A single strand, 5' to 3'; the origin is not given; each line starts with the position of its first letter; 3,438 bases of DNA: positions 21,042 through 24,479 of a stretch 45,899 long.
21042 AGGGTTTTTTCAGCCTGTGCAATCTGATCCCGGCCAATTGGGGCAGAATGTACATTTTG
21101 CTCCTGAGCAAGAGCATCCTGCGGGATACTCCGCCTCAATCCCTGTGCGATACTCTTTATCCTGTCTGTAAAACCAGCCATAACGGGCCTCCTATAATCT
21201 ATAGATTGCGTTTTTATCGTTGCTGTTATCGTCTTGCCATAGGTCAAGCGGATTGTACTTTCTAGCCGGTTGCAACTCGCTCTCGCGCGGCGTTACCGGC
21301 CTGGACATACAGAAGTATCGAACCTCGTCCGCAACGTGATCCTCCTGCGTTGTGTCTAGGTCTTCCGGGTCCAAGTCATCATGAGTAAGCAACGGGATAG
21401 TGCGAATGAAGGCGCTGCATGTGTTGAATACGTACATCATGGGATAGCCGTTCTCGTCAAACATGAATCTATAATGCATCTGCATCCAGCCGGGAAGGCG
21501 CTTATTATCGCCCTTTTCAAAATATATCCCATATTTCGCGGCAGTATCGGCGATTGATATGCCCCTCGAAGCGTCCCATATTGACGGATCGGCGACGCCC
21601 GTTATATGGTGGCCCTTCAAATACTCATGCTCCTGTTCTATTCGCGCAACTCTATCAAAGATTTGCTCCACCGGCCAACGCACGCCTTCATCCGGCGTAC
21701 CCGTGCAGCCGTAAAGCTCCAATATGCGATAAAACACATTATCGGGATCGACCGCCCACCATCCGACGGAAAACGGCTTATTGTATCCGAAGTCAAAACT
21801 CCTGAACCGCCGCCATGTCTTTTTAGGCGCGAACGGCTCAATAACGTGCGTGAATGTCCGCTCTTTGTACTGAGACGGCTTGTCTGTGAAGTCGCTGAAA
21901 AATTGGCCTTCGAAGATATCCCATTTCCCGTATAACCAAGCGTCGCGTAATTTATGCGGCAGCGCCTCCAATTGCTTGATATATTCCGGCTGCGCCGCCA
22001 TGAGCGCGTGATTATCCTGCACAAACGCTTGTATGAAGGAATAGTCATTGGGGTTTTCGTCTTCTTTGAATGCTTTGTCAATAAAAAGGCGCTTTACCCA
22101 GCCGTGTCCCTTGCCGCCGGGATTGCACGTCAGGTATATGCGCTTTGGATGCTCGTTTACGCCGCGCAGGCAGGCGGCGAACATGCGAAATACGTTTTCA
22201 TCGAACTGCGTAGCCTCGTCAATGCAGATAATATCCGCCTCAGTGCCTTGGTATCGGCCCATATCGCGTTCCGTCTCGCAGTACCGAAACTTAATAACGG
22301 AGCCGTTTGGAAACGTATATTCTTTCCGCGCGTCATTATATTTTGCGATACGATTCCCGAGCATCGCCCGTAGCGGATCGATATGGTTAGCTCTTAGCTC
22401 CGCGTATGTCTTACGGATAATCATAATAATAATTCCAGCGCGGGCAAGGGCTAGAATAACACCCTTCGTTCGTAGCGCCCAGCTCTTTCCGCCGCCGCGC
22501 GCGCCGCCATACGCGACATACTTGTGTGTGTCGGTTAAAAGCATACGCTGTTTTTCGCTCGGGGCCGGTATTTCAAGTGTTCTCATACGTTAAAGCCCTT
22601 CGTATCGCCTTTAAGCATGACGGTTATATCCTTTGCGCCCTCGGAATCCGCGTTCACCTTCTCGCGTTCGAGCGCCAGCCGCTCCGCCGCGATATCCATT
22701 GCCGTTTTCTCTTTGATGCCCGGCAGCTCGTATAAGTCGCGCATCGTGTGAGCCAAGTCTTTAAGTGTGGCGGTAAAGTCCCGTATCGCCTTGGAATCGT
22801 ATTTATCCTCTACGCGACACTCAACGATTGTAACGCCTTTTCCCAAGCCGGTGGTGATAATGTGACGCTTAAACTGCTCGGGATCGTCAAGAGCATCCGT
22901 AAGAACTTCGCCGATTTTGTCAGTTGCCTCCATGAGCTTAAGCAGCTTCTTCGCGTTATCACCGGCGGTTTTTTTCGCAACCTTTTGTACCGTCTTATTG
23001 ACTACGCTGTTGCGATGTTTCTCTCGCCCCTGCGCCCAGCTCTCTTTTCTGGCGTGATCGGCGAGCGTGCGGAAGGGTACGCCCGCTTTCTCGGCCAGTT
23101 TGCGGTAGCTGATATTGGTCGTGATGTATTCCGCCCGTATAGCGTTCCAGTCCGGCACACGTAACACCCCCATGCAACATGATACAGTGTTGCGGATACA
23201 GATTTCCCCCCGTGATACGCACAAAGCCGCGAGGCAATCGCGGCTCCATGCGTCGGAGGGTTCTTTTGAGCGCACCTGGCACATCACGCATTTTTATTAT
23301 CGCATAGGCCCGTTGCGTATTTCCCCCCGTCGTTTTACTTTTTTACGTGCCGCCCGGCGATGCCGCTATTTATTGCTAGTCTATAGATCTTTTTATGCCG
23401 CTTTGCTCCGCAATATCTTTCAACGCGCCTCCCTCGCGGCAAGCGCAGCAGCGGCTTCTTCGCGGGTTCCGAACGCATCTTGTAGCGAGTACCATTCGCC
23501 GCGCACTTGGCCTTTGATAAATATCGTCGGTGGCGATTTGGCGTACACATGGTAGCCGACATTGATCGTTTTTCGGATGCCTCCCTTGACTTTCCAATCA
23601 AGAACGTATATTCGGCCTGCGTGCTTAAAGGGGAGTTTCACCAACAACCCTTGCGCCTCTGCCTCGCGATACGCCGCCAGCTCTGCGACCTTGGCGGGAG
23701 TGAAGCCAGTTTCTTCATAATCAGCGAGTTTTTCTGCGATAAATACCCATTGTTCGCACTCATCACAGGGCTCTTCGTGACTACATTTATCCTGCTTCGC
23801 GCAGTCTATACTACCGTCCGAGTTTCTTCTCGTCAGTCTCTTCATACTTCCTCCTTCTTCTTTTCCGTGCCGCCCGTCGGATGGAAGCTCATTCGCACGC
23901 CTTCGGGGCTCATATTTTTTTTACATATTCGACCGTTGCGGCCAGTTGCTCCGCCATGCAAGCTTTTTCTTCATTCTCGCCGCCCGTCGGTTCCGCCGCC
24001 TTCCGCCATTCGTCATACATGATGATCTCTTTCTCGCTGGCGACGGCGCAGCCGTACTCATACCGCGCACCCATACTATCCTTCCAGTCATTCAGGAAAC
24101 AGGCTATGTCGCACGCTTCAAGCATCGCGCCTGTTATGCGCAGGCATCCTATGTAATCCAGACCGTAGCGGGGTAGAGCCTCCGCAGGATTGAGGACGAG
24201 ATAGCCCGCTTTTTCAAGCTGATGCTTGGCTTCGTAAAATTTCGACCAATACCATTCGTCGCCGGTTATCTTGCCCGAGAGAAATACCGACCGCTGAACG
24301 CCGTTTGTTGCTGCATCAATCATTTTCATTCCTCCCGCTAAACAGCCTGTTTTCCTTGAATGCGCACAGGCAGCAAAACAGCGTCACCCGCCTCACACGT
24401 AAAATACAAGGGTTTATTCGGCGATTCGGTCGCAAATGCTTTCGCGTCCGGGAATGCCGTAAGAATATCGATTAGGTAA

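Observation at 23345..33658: Conserved 15-nt GC-rich box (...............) placed 14-24 nt upstream of start codons of early genes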

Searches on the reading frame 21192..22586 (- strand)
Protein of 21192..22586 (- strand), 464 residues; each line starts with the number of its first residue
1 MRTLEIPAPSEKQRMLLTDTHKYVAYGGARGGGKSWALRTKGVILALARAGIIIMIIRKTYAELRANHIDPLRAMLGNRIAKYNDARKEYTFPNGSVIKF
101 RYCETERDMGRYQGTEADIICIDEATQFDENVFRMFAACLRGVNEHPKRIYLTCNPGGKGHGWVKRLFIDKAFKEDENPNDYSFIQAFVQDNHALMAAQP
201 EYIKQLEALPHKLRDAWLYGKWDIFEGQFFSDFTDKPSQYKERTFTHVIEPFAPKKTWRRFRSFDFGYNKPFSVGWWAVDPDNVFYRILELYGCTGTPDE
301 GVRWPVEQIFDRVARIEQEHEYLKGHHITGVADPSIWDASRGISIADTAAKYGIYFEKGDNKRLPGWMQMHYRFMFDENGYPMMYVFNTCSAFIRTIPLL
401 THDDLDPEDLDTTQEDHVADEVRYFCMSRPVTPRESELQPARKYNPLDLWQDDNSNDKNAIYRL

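Call 8: search_protein_families(library=pfam, proteins=[window:21195-22586:-], max_evalue=0.01)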
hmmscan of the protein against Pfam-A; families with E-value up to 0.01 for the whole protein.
window:21195-22586:- (464 aa): 2 families
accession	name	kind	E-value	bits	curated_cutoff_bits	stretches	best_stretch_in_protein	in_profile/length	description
PF04466.19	Terminase_3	-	8.4e-15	55.3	23.2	1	21-208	2-185/201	Phage terminase large subunit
PF03237.21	Terminase_6N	-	1.5e-13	51.4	22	1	26-230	2-208/215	Terminase large subunit, T4likevirus-type, N-terminal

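Call 22: search_dna_similar(query=window:21195-22586:-, collection=phages, mode=protein, max_rows=15)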
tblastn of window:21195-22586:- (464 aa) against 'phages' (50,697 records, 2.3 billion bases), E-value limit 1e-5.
Records with a match: 992; places in all: 993; records where one place covers at least 80% of the query: 485.
Best place of each record, by identity: <60% 992.
By first word of the organism name: Pseudomonas 171; Escherichia 121; Rheinheimera 112; Arthrobacter 72; Salmonella 65; Xanthomonas 40; Stenotrophomonas 38; Vibrio 37; Achromobacter 29; Acinetobacter 26; and 65 more.
By host as written in the record: Rheinheimera sp. BAL341 112; - 75; Pseudomonas aeruginosa 59; Arthrobacter sp. ATCC 21022 54; Escherichia coli 44; Pseudomonas aeruginosa PAO1 32; Stenotrophomonas maltophilia 19; Salmonella enterica subsp. enterica serovar Enteritidis PT1 14; and 267 more.
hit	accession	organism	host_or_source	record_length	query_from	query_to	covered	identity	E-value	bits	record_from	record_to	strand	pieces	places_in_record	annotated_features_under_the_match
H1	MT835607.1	Bacteriophage sp.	human fecal samples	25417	1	449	97%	58.1%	7e-178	558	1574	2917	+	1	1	record has no annotation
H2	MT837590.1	Bacteriophage sp.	human fecal samples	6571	1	449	97%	57.0%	3e-177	551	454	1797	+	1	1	record has no annotation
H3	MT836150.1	Bacteriophage sp.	human fecal samples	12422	9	447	95%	43.0%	2e-97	326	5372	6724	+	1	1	record has no annotation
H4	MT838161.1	Bacteriophage sp.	human fecal samples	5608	2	443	95%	41.2%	3e-87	297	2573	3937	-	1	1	record has no annotation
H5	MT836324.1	Bacteriophage sp.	human fecal samples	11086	9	449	95%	40.7%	2e-88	300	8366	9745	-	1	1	record has no annotation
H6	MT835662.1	Bacteriophage sp.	human fecal samples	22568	8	432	92%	40.2%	1e-82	283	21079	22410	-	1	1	record has no annotation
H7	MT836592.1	Bacteriophage sp.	human fecal samples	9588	4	444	95%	38.6%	4e-92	311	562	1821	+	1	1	record has no annotation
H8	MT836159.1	Bacteriophage sp.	human fecal samples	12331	55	449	85%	41.6%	1e-88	301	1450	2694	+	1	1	record has no annotation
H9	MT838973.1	Bacteriophage sp.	human fecal samples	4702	55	449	85%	41.1%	6e-89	301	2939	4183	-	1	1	record has no annotation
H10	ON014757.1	Pseudanabaena phage Pam5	Pseudanabaena sp.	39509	10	464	98%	32.8%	1e-65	234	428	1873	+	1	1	terminase large subunit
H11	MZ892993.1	Pelagibacter phage HTVC033P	Candidatus Pelagibacter sp. HTCC1062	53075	10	437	92%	34.7%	9e-59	214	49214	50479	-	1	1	terminase large subunit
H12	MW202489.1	Bacteriophage sp.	Manatee Spring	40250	9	433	92%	34.5%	2e-58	213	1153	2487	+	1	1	large subunit terminase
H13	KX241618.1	Xanthomonas phage Xoo-sp2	Xanthomonas oryzae pv. oryzae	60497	13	442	93%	32.7%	6e-51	191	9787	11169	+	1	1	terminase large subunit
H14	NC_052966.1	Xanthomonas phage Xoo-sp2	Xanthomonas oryzae pv. oryzae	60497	13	442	93%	32.7%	6e-51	191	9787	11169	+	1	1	terminase large subunit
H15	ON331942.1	Stenotrophomonas phage vB_Sm_QDWS359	Stenotrophomonas maltophilia SM102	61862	13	441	92%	32.8%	9e-52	194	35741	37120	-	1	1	terminase large subunit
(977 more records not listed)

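Call 27: get_annotated_region(hit=H1, flank=20000)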
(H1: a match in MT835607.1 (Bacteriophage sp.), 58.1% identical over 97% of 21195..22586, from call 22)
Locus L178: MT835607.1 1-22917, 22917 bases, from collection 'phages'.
description: UNVERIFIED: Bacteriophage sp. clone scaffold_286 genomic sequence.
organism: Bacteriophage sp. (NCBI taxid 38018)
taxonomy: Viruses
host: -; source: human fecal samples; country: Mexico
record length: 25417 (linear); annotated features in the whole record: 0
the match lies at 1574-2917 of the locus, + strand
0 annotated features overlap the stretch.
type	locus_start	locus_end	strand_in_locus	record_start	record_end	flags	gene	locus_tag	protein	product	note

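Call 28: get_annotated_region(hit=H2, flank=6000)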
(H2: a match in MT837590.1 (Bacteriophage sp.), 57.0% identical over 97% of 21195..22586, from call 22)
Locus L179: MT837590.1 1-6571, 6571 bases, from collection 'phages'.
description: UNVERIFIED: Bacteriophage sp. clone scaffold_5203 genomic sequence.
organism: Bacteriophage sp. (NCBI taxid 38018)
taxonomy: Viruses
host: -; source: human fecal samples; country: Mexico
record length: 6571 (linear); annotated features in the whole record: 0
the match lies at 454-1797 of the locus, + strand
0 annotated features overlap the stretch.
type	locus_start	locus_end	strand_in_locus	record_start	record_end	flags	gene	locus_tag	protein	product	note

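Call 72: find_encoding_contigs(protein=window:21192-22586:-, flank=10000, max_places=10)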
Protein window:21192-22586:- (464 aa): 5 contigs read that carry it; 4 places shown.
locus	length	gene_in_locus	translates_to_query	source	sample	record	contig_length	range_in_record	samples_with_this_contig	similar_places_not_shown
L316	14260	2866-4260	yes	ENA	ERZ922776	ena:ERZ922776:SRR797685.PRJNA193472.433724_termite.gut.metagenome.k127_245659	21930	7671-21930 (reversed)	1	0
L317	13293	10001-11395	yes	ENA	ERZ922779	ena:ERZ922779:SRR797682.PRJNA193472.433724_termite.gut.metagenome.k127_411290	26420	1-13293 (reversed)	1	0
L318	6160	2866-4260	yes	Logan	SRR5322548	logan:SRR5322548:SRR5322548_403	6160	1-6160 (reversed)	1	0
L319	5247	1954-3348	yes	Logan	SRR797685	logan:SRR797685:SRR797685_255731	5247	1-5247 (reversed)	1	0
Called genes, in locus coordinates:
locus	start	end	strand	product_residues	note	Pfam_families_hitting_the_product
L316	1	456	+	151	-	?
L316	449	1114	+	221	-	-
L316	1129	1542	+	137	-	PF14359:DUF4406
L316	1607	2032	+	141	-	-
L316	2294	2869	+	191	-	-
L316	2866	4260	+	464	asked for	PF03237:Terminase_6N, PF04466:Terminase_3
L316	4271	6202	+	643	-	PF16510:P22_portal, PF23899:SU10_portal (faint), PF16510:P22_portal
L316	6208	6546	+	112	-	PF04327:Peptidase_Prp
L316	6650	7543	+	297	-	-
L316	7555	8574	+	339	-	PF25209:Phage_capsid_4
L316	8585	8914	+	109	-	-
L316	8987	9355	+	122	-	-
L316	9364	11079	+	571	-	-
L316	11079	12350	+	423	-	PF13884:Peptidase_S74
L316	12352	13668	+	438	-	PF01471:PG_binding_1, PF09374:PG_binding_3 (faint)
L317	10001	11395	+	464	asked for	PF03237:Terminase_6N, PF04466:Terminase_3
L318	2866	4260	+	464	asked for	PF03237:Terminase_6N, PF04466:Terminase_3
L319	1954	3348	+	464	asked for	PF03237:Terminase_6N, PF04466:Terminase_3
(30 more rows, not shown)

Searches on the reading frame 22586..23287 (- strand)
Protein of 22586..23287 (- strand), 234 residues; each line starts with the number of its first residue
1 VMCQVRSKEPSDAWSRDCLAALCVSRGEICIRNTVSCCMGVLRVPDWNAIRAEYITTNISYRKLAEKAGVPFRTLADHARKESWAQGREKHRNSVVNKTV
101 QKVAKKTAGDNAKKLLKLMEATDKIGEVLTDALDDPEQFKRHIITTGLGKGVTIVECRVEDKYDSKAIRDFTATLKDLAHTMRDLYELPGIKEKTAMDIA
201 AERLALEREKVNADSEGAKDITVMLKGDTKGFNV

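Call 8: search_protein_families(library=pfam, proteins=[window:22586-23287:-], max_evalue=0.01)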
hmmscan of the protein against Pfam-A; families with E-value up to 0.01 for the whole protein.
window:22586-23287:- (234 aa): 1 family
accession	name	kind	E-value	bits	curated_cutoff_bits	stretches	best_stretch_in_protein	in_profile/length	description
PF08822.17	DUF1804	-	0.00037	20.9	29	1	48-117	9-81/164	Protein of unknown function (DUF1804)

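Call 20: search_protein_families(library=phrogs, proteins=[window:22586-23287:-], max_evalue=0.001)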
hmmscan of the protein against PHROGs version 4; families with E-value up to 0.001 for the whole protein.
window:22586-23287:- (234 aa): 5 families
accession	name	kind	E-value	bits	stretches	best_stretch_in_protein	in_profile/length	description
phrog_1206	-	head and packaging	2.4e-09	38.3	1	43-204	5-194/207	terminase small subunit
phrog_51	-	head and packaging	6.3e-06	27.1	1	44-122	3-90/261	terminase small subunit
phrog_23746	-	unknown function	1e-05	26.3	1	50-139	53-141/244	-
phrog_2606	-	head and packaging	0.00012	22.6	1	43-113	5-81/310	terminase small subunit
phrog_4151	-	DNA, RNA and nucleotide metabolism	0.00036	21.4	1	52-115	15-84/154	DNA binding protein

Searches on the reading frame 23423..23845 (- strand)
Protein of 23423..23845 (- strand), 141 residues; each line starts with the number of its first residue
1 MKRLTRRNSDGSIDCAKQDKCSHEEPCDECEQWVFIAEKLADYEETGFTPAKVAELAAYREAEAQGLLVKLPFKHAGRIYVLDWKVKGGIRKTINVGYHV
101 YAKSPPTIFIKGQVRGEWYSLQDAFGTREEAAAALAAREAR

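Call 8: search_protein_families(library=pfam, proteins=[window:23423-23845:-], max_evalue=0.01)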
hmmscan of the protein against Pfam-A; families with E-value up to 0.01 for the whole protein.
window:23423-23845:- (141 aa): 0 families

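Call 20: search_protein_families(library=phrogs, proteins=[window:23423-23845:-], max_evalue=0.001)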
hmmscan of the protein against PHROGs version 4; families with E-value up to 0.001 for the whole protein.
window:23423-23845:- (141 aa): 0 families

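Call 70: search_protein_families(library=ncbifam, proteins=[window:23423-23845:-], max_evalue=0.01)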
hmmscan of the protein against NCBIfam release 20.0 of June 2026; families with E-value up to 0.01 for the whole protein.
window:23423-23845:- (141 aa): 0 families

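Call 71: find_homologous_proteins(query=window:23423-23845:-, max_evalue=0.001)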
Query window:23423-23845:- (141 aa): 1 proteins with E <= 0.001 among 239 candidates.
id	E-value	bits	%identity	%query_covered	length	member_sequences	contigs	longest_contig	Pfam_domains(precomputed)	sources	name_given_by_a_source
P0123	2.3e-90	318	100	100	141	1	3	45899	-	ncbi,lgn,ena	-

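Call 93: predict_structure(protein=window:23423-23845:-)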
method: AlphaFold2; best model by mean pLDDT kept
length: 141 residues; sequences in the alignment: 1
mean_pLDDT: 38.4   pTM: 0.23
mean pLDDT of the five models: 38.4, 36.9, 36.4, 35.6, 33.3
residues with pLDDT >= 90: 0; 70-90: 0; 50-70: 7; < 50: 134
segments of 3 or more residues with pLDDT < 50: 1-7, 15-128, 130-141
pLDDT, mean of each block of 10 residues (from residue 1): 42 47 40 29 34 38 39 40 38 33 33 39 44 41 32
secondary structure, 60 per line:
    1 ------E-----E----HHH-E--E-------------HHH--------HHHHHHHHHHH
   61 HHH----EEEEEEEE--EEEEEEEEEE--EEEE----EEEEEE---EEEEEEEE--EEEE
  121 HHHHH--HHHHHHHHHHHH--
elements in order: H50-63 E68-75 E78-87 E90-93 E98-103 E107-114 E117-120 H121-125 H128-139

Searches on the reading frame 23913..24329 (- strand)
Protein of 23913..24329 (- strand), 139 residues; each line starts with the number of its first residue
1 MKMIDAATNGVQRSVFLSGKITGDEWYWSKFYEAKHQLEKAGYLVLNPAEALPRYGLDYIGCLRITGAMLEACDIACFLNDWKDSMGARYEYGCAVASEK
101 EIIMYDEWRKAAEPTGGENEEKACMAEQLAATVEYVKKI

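Call 8: search_protein_families(library=pfam, proteins=[window:23913-24329:-], max_evalue=0.01)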
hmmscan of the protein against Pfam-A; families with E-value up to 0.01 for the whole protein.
window:23913-24329:- (139 aa): 2 families
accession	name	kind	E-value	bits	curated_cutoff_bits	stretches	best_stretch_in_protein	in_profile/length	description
PF14359.12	DUF4406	-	8.7e-18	65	22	1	14-103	2-90/91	Domain of unknown function (DUF4406)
PF05014.21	Nuc_deoxyrib_tr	-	0.0041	17.7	28.8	1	63-110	53-102/117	Nucleoside 2-deoxyribosyltransferase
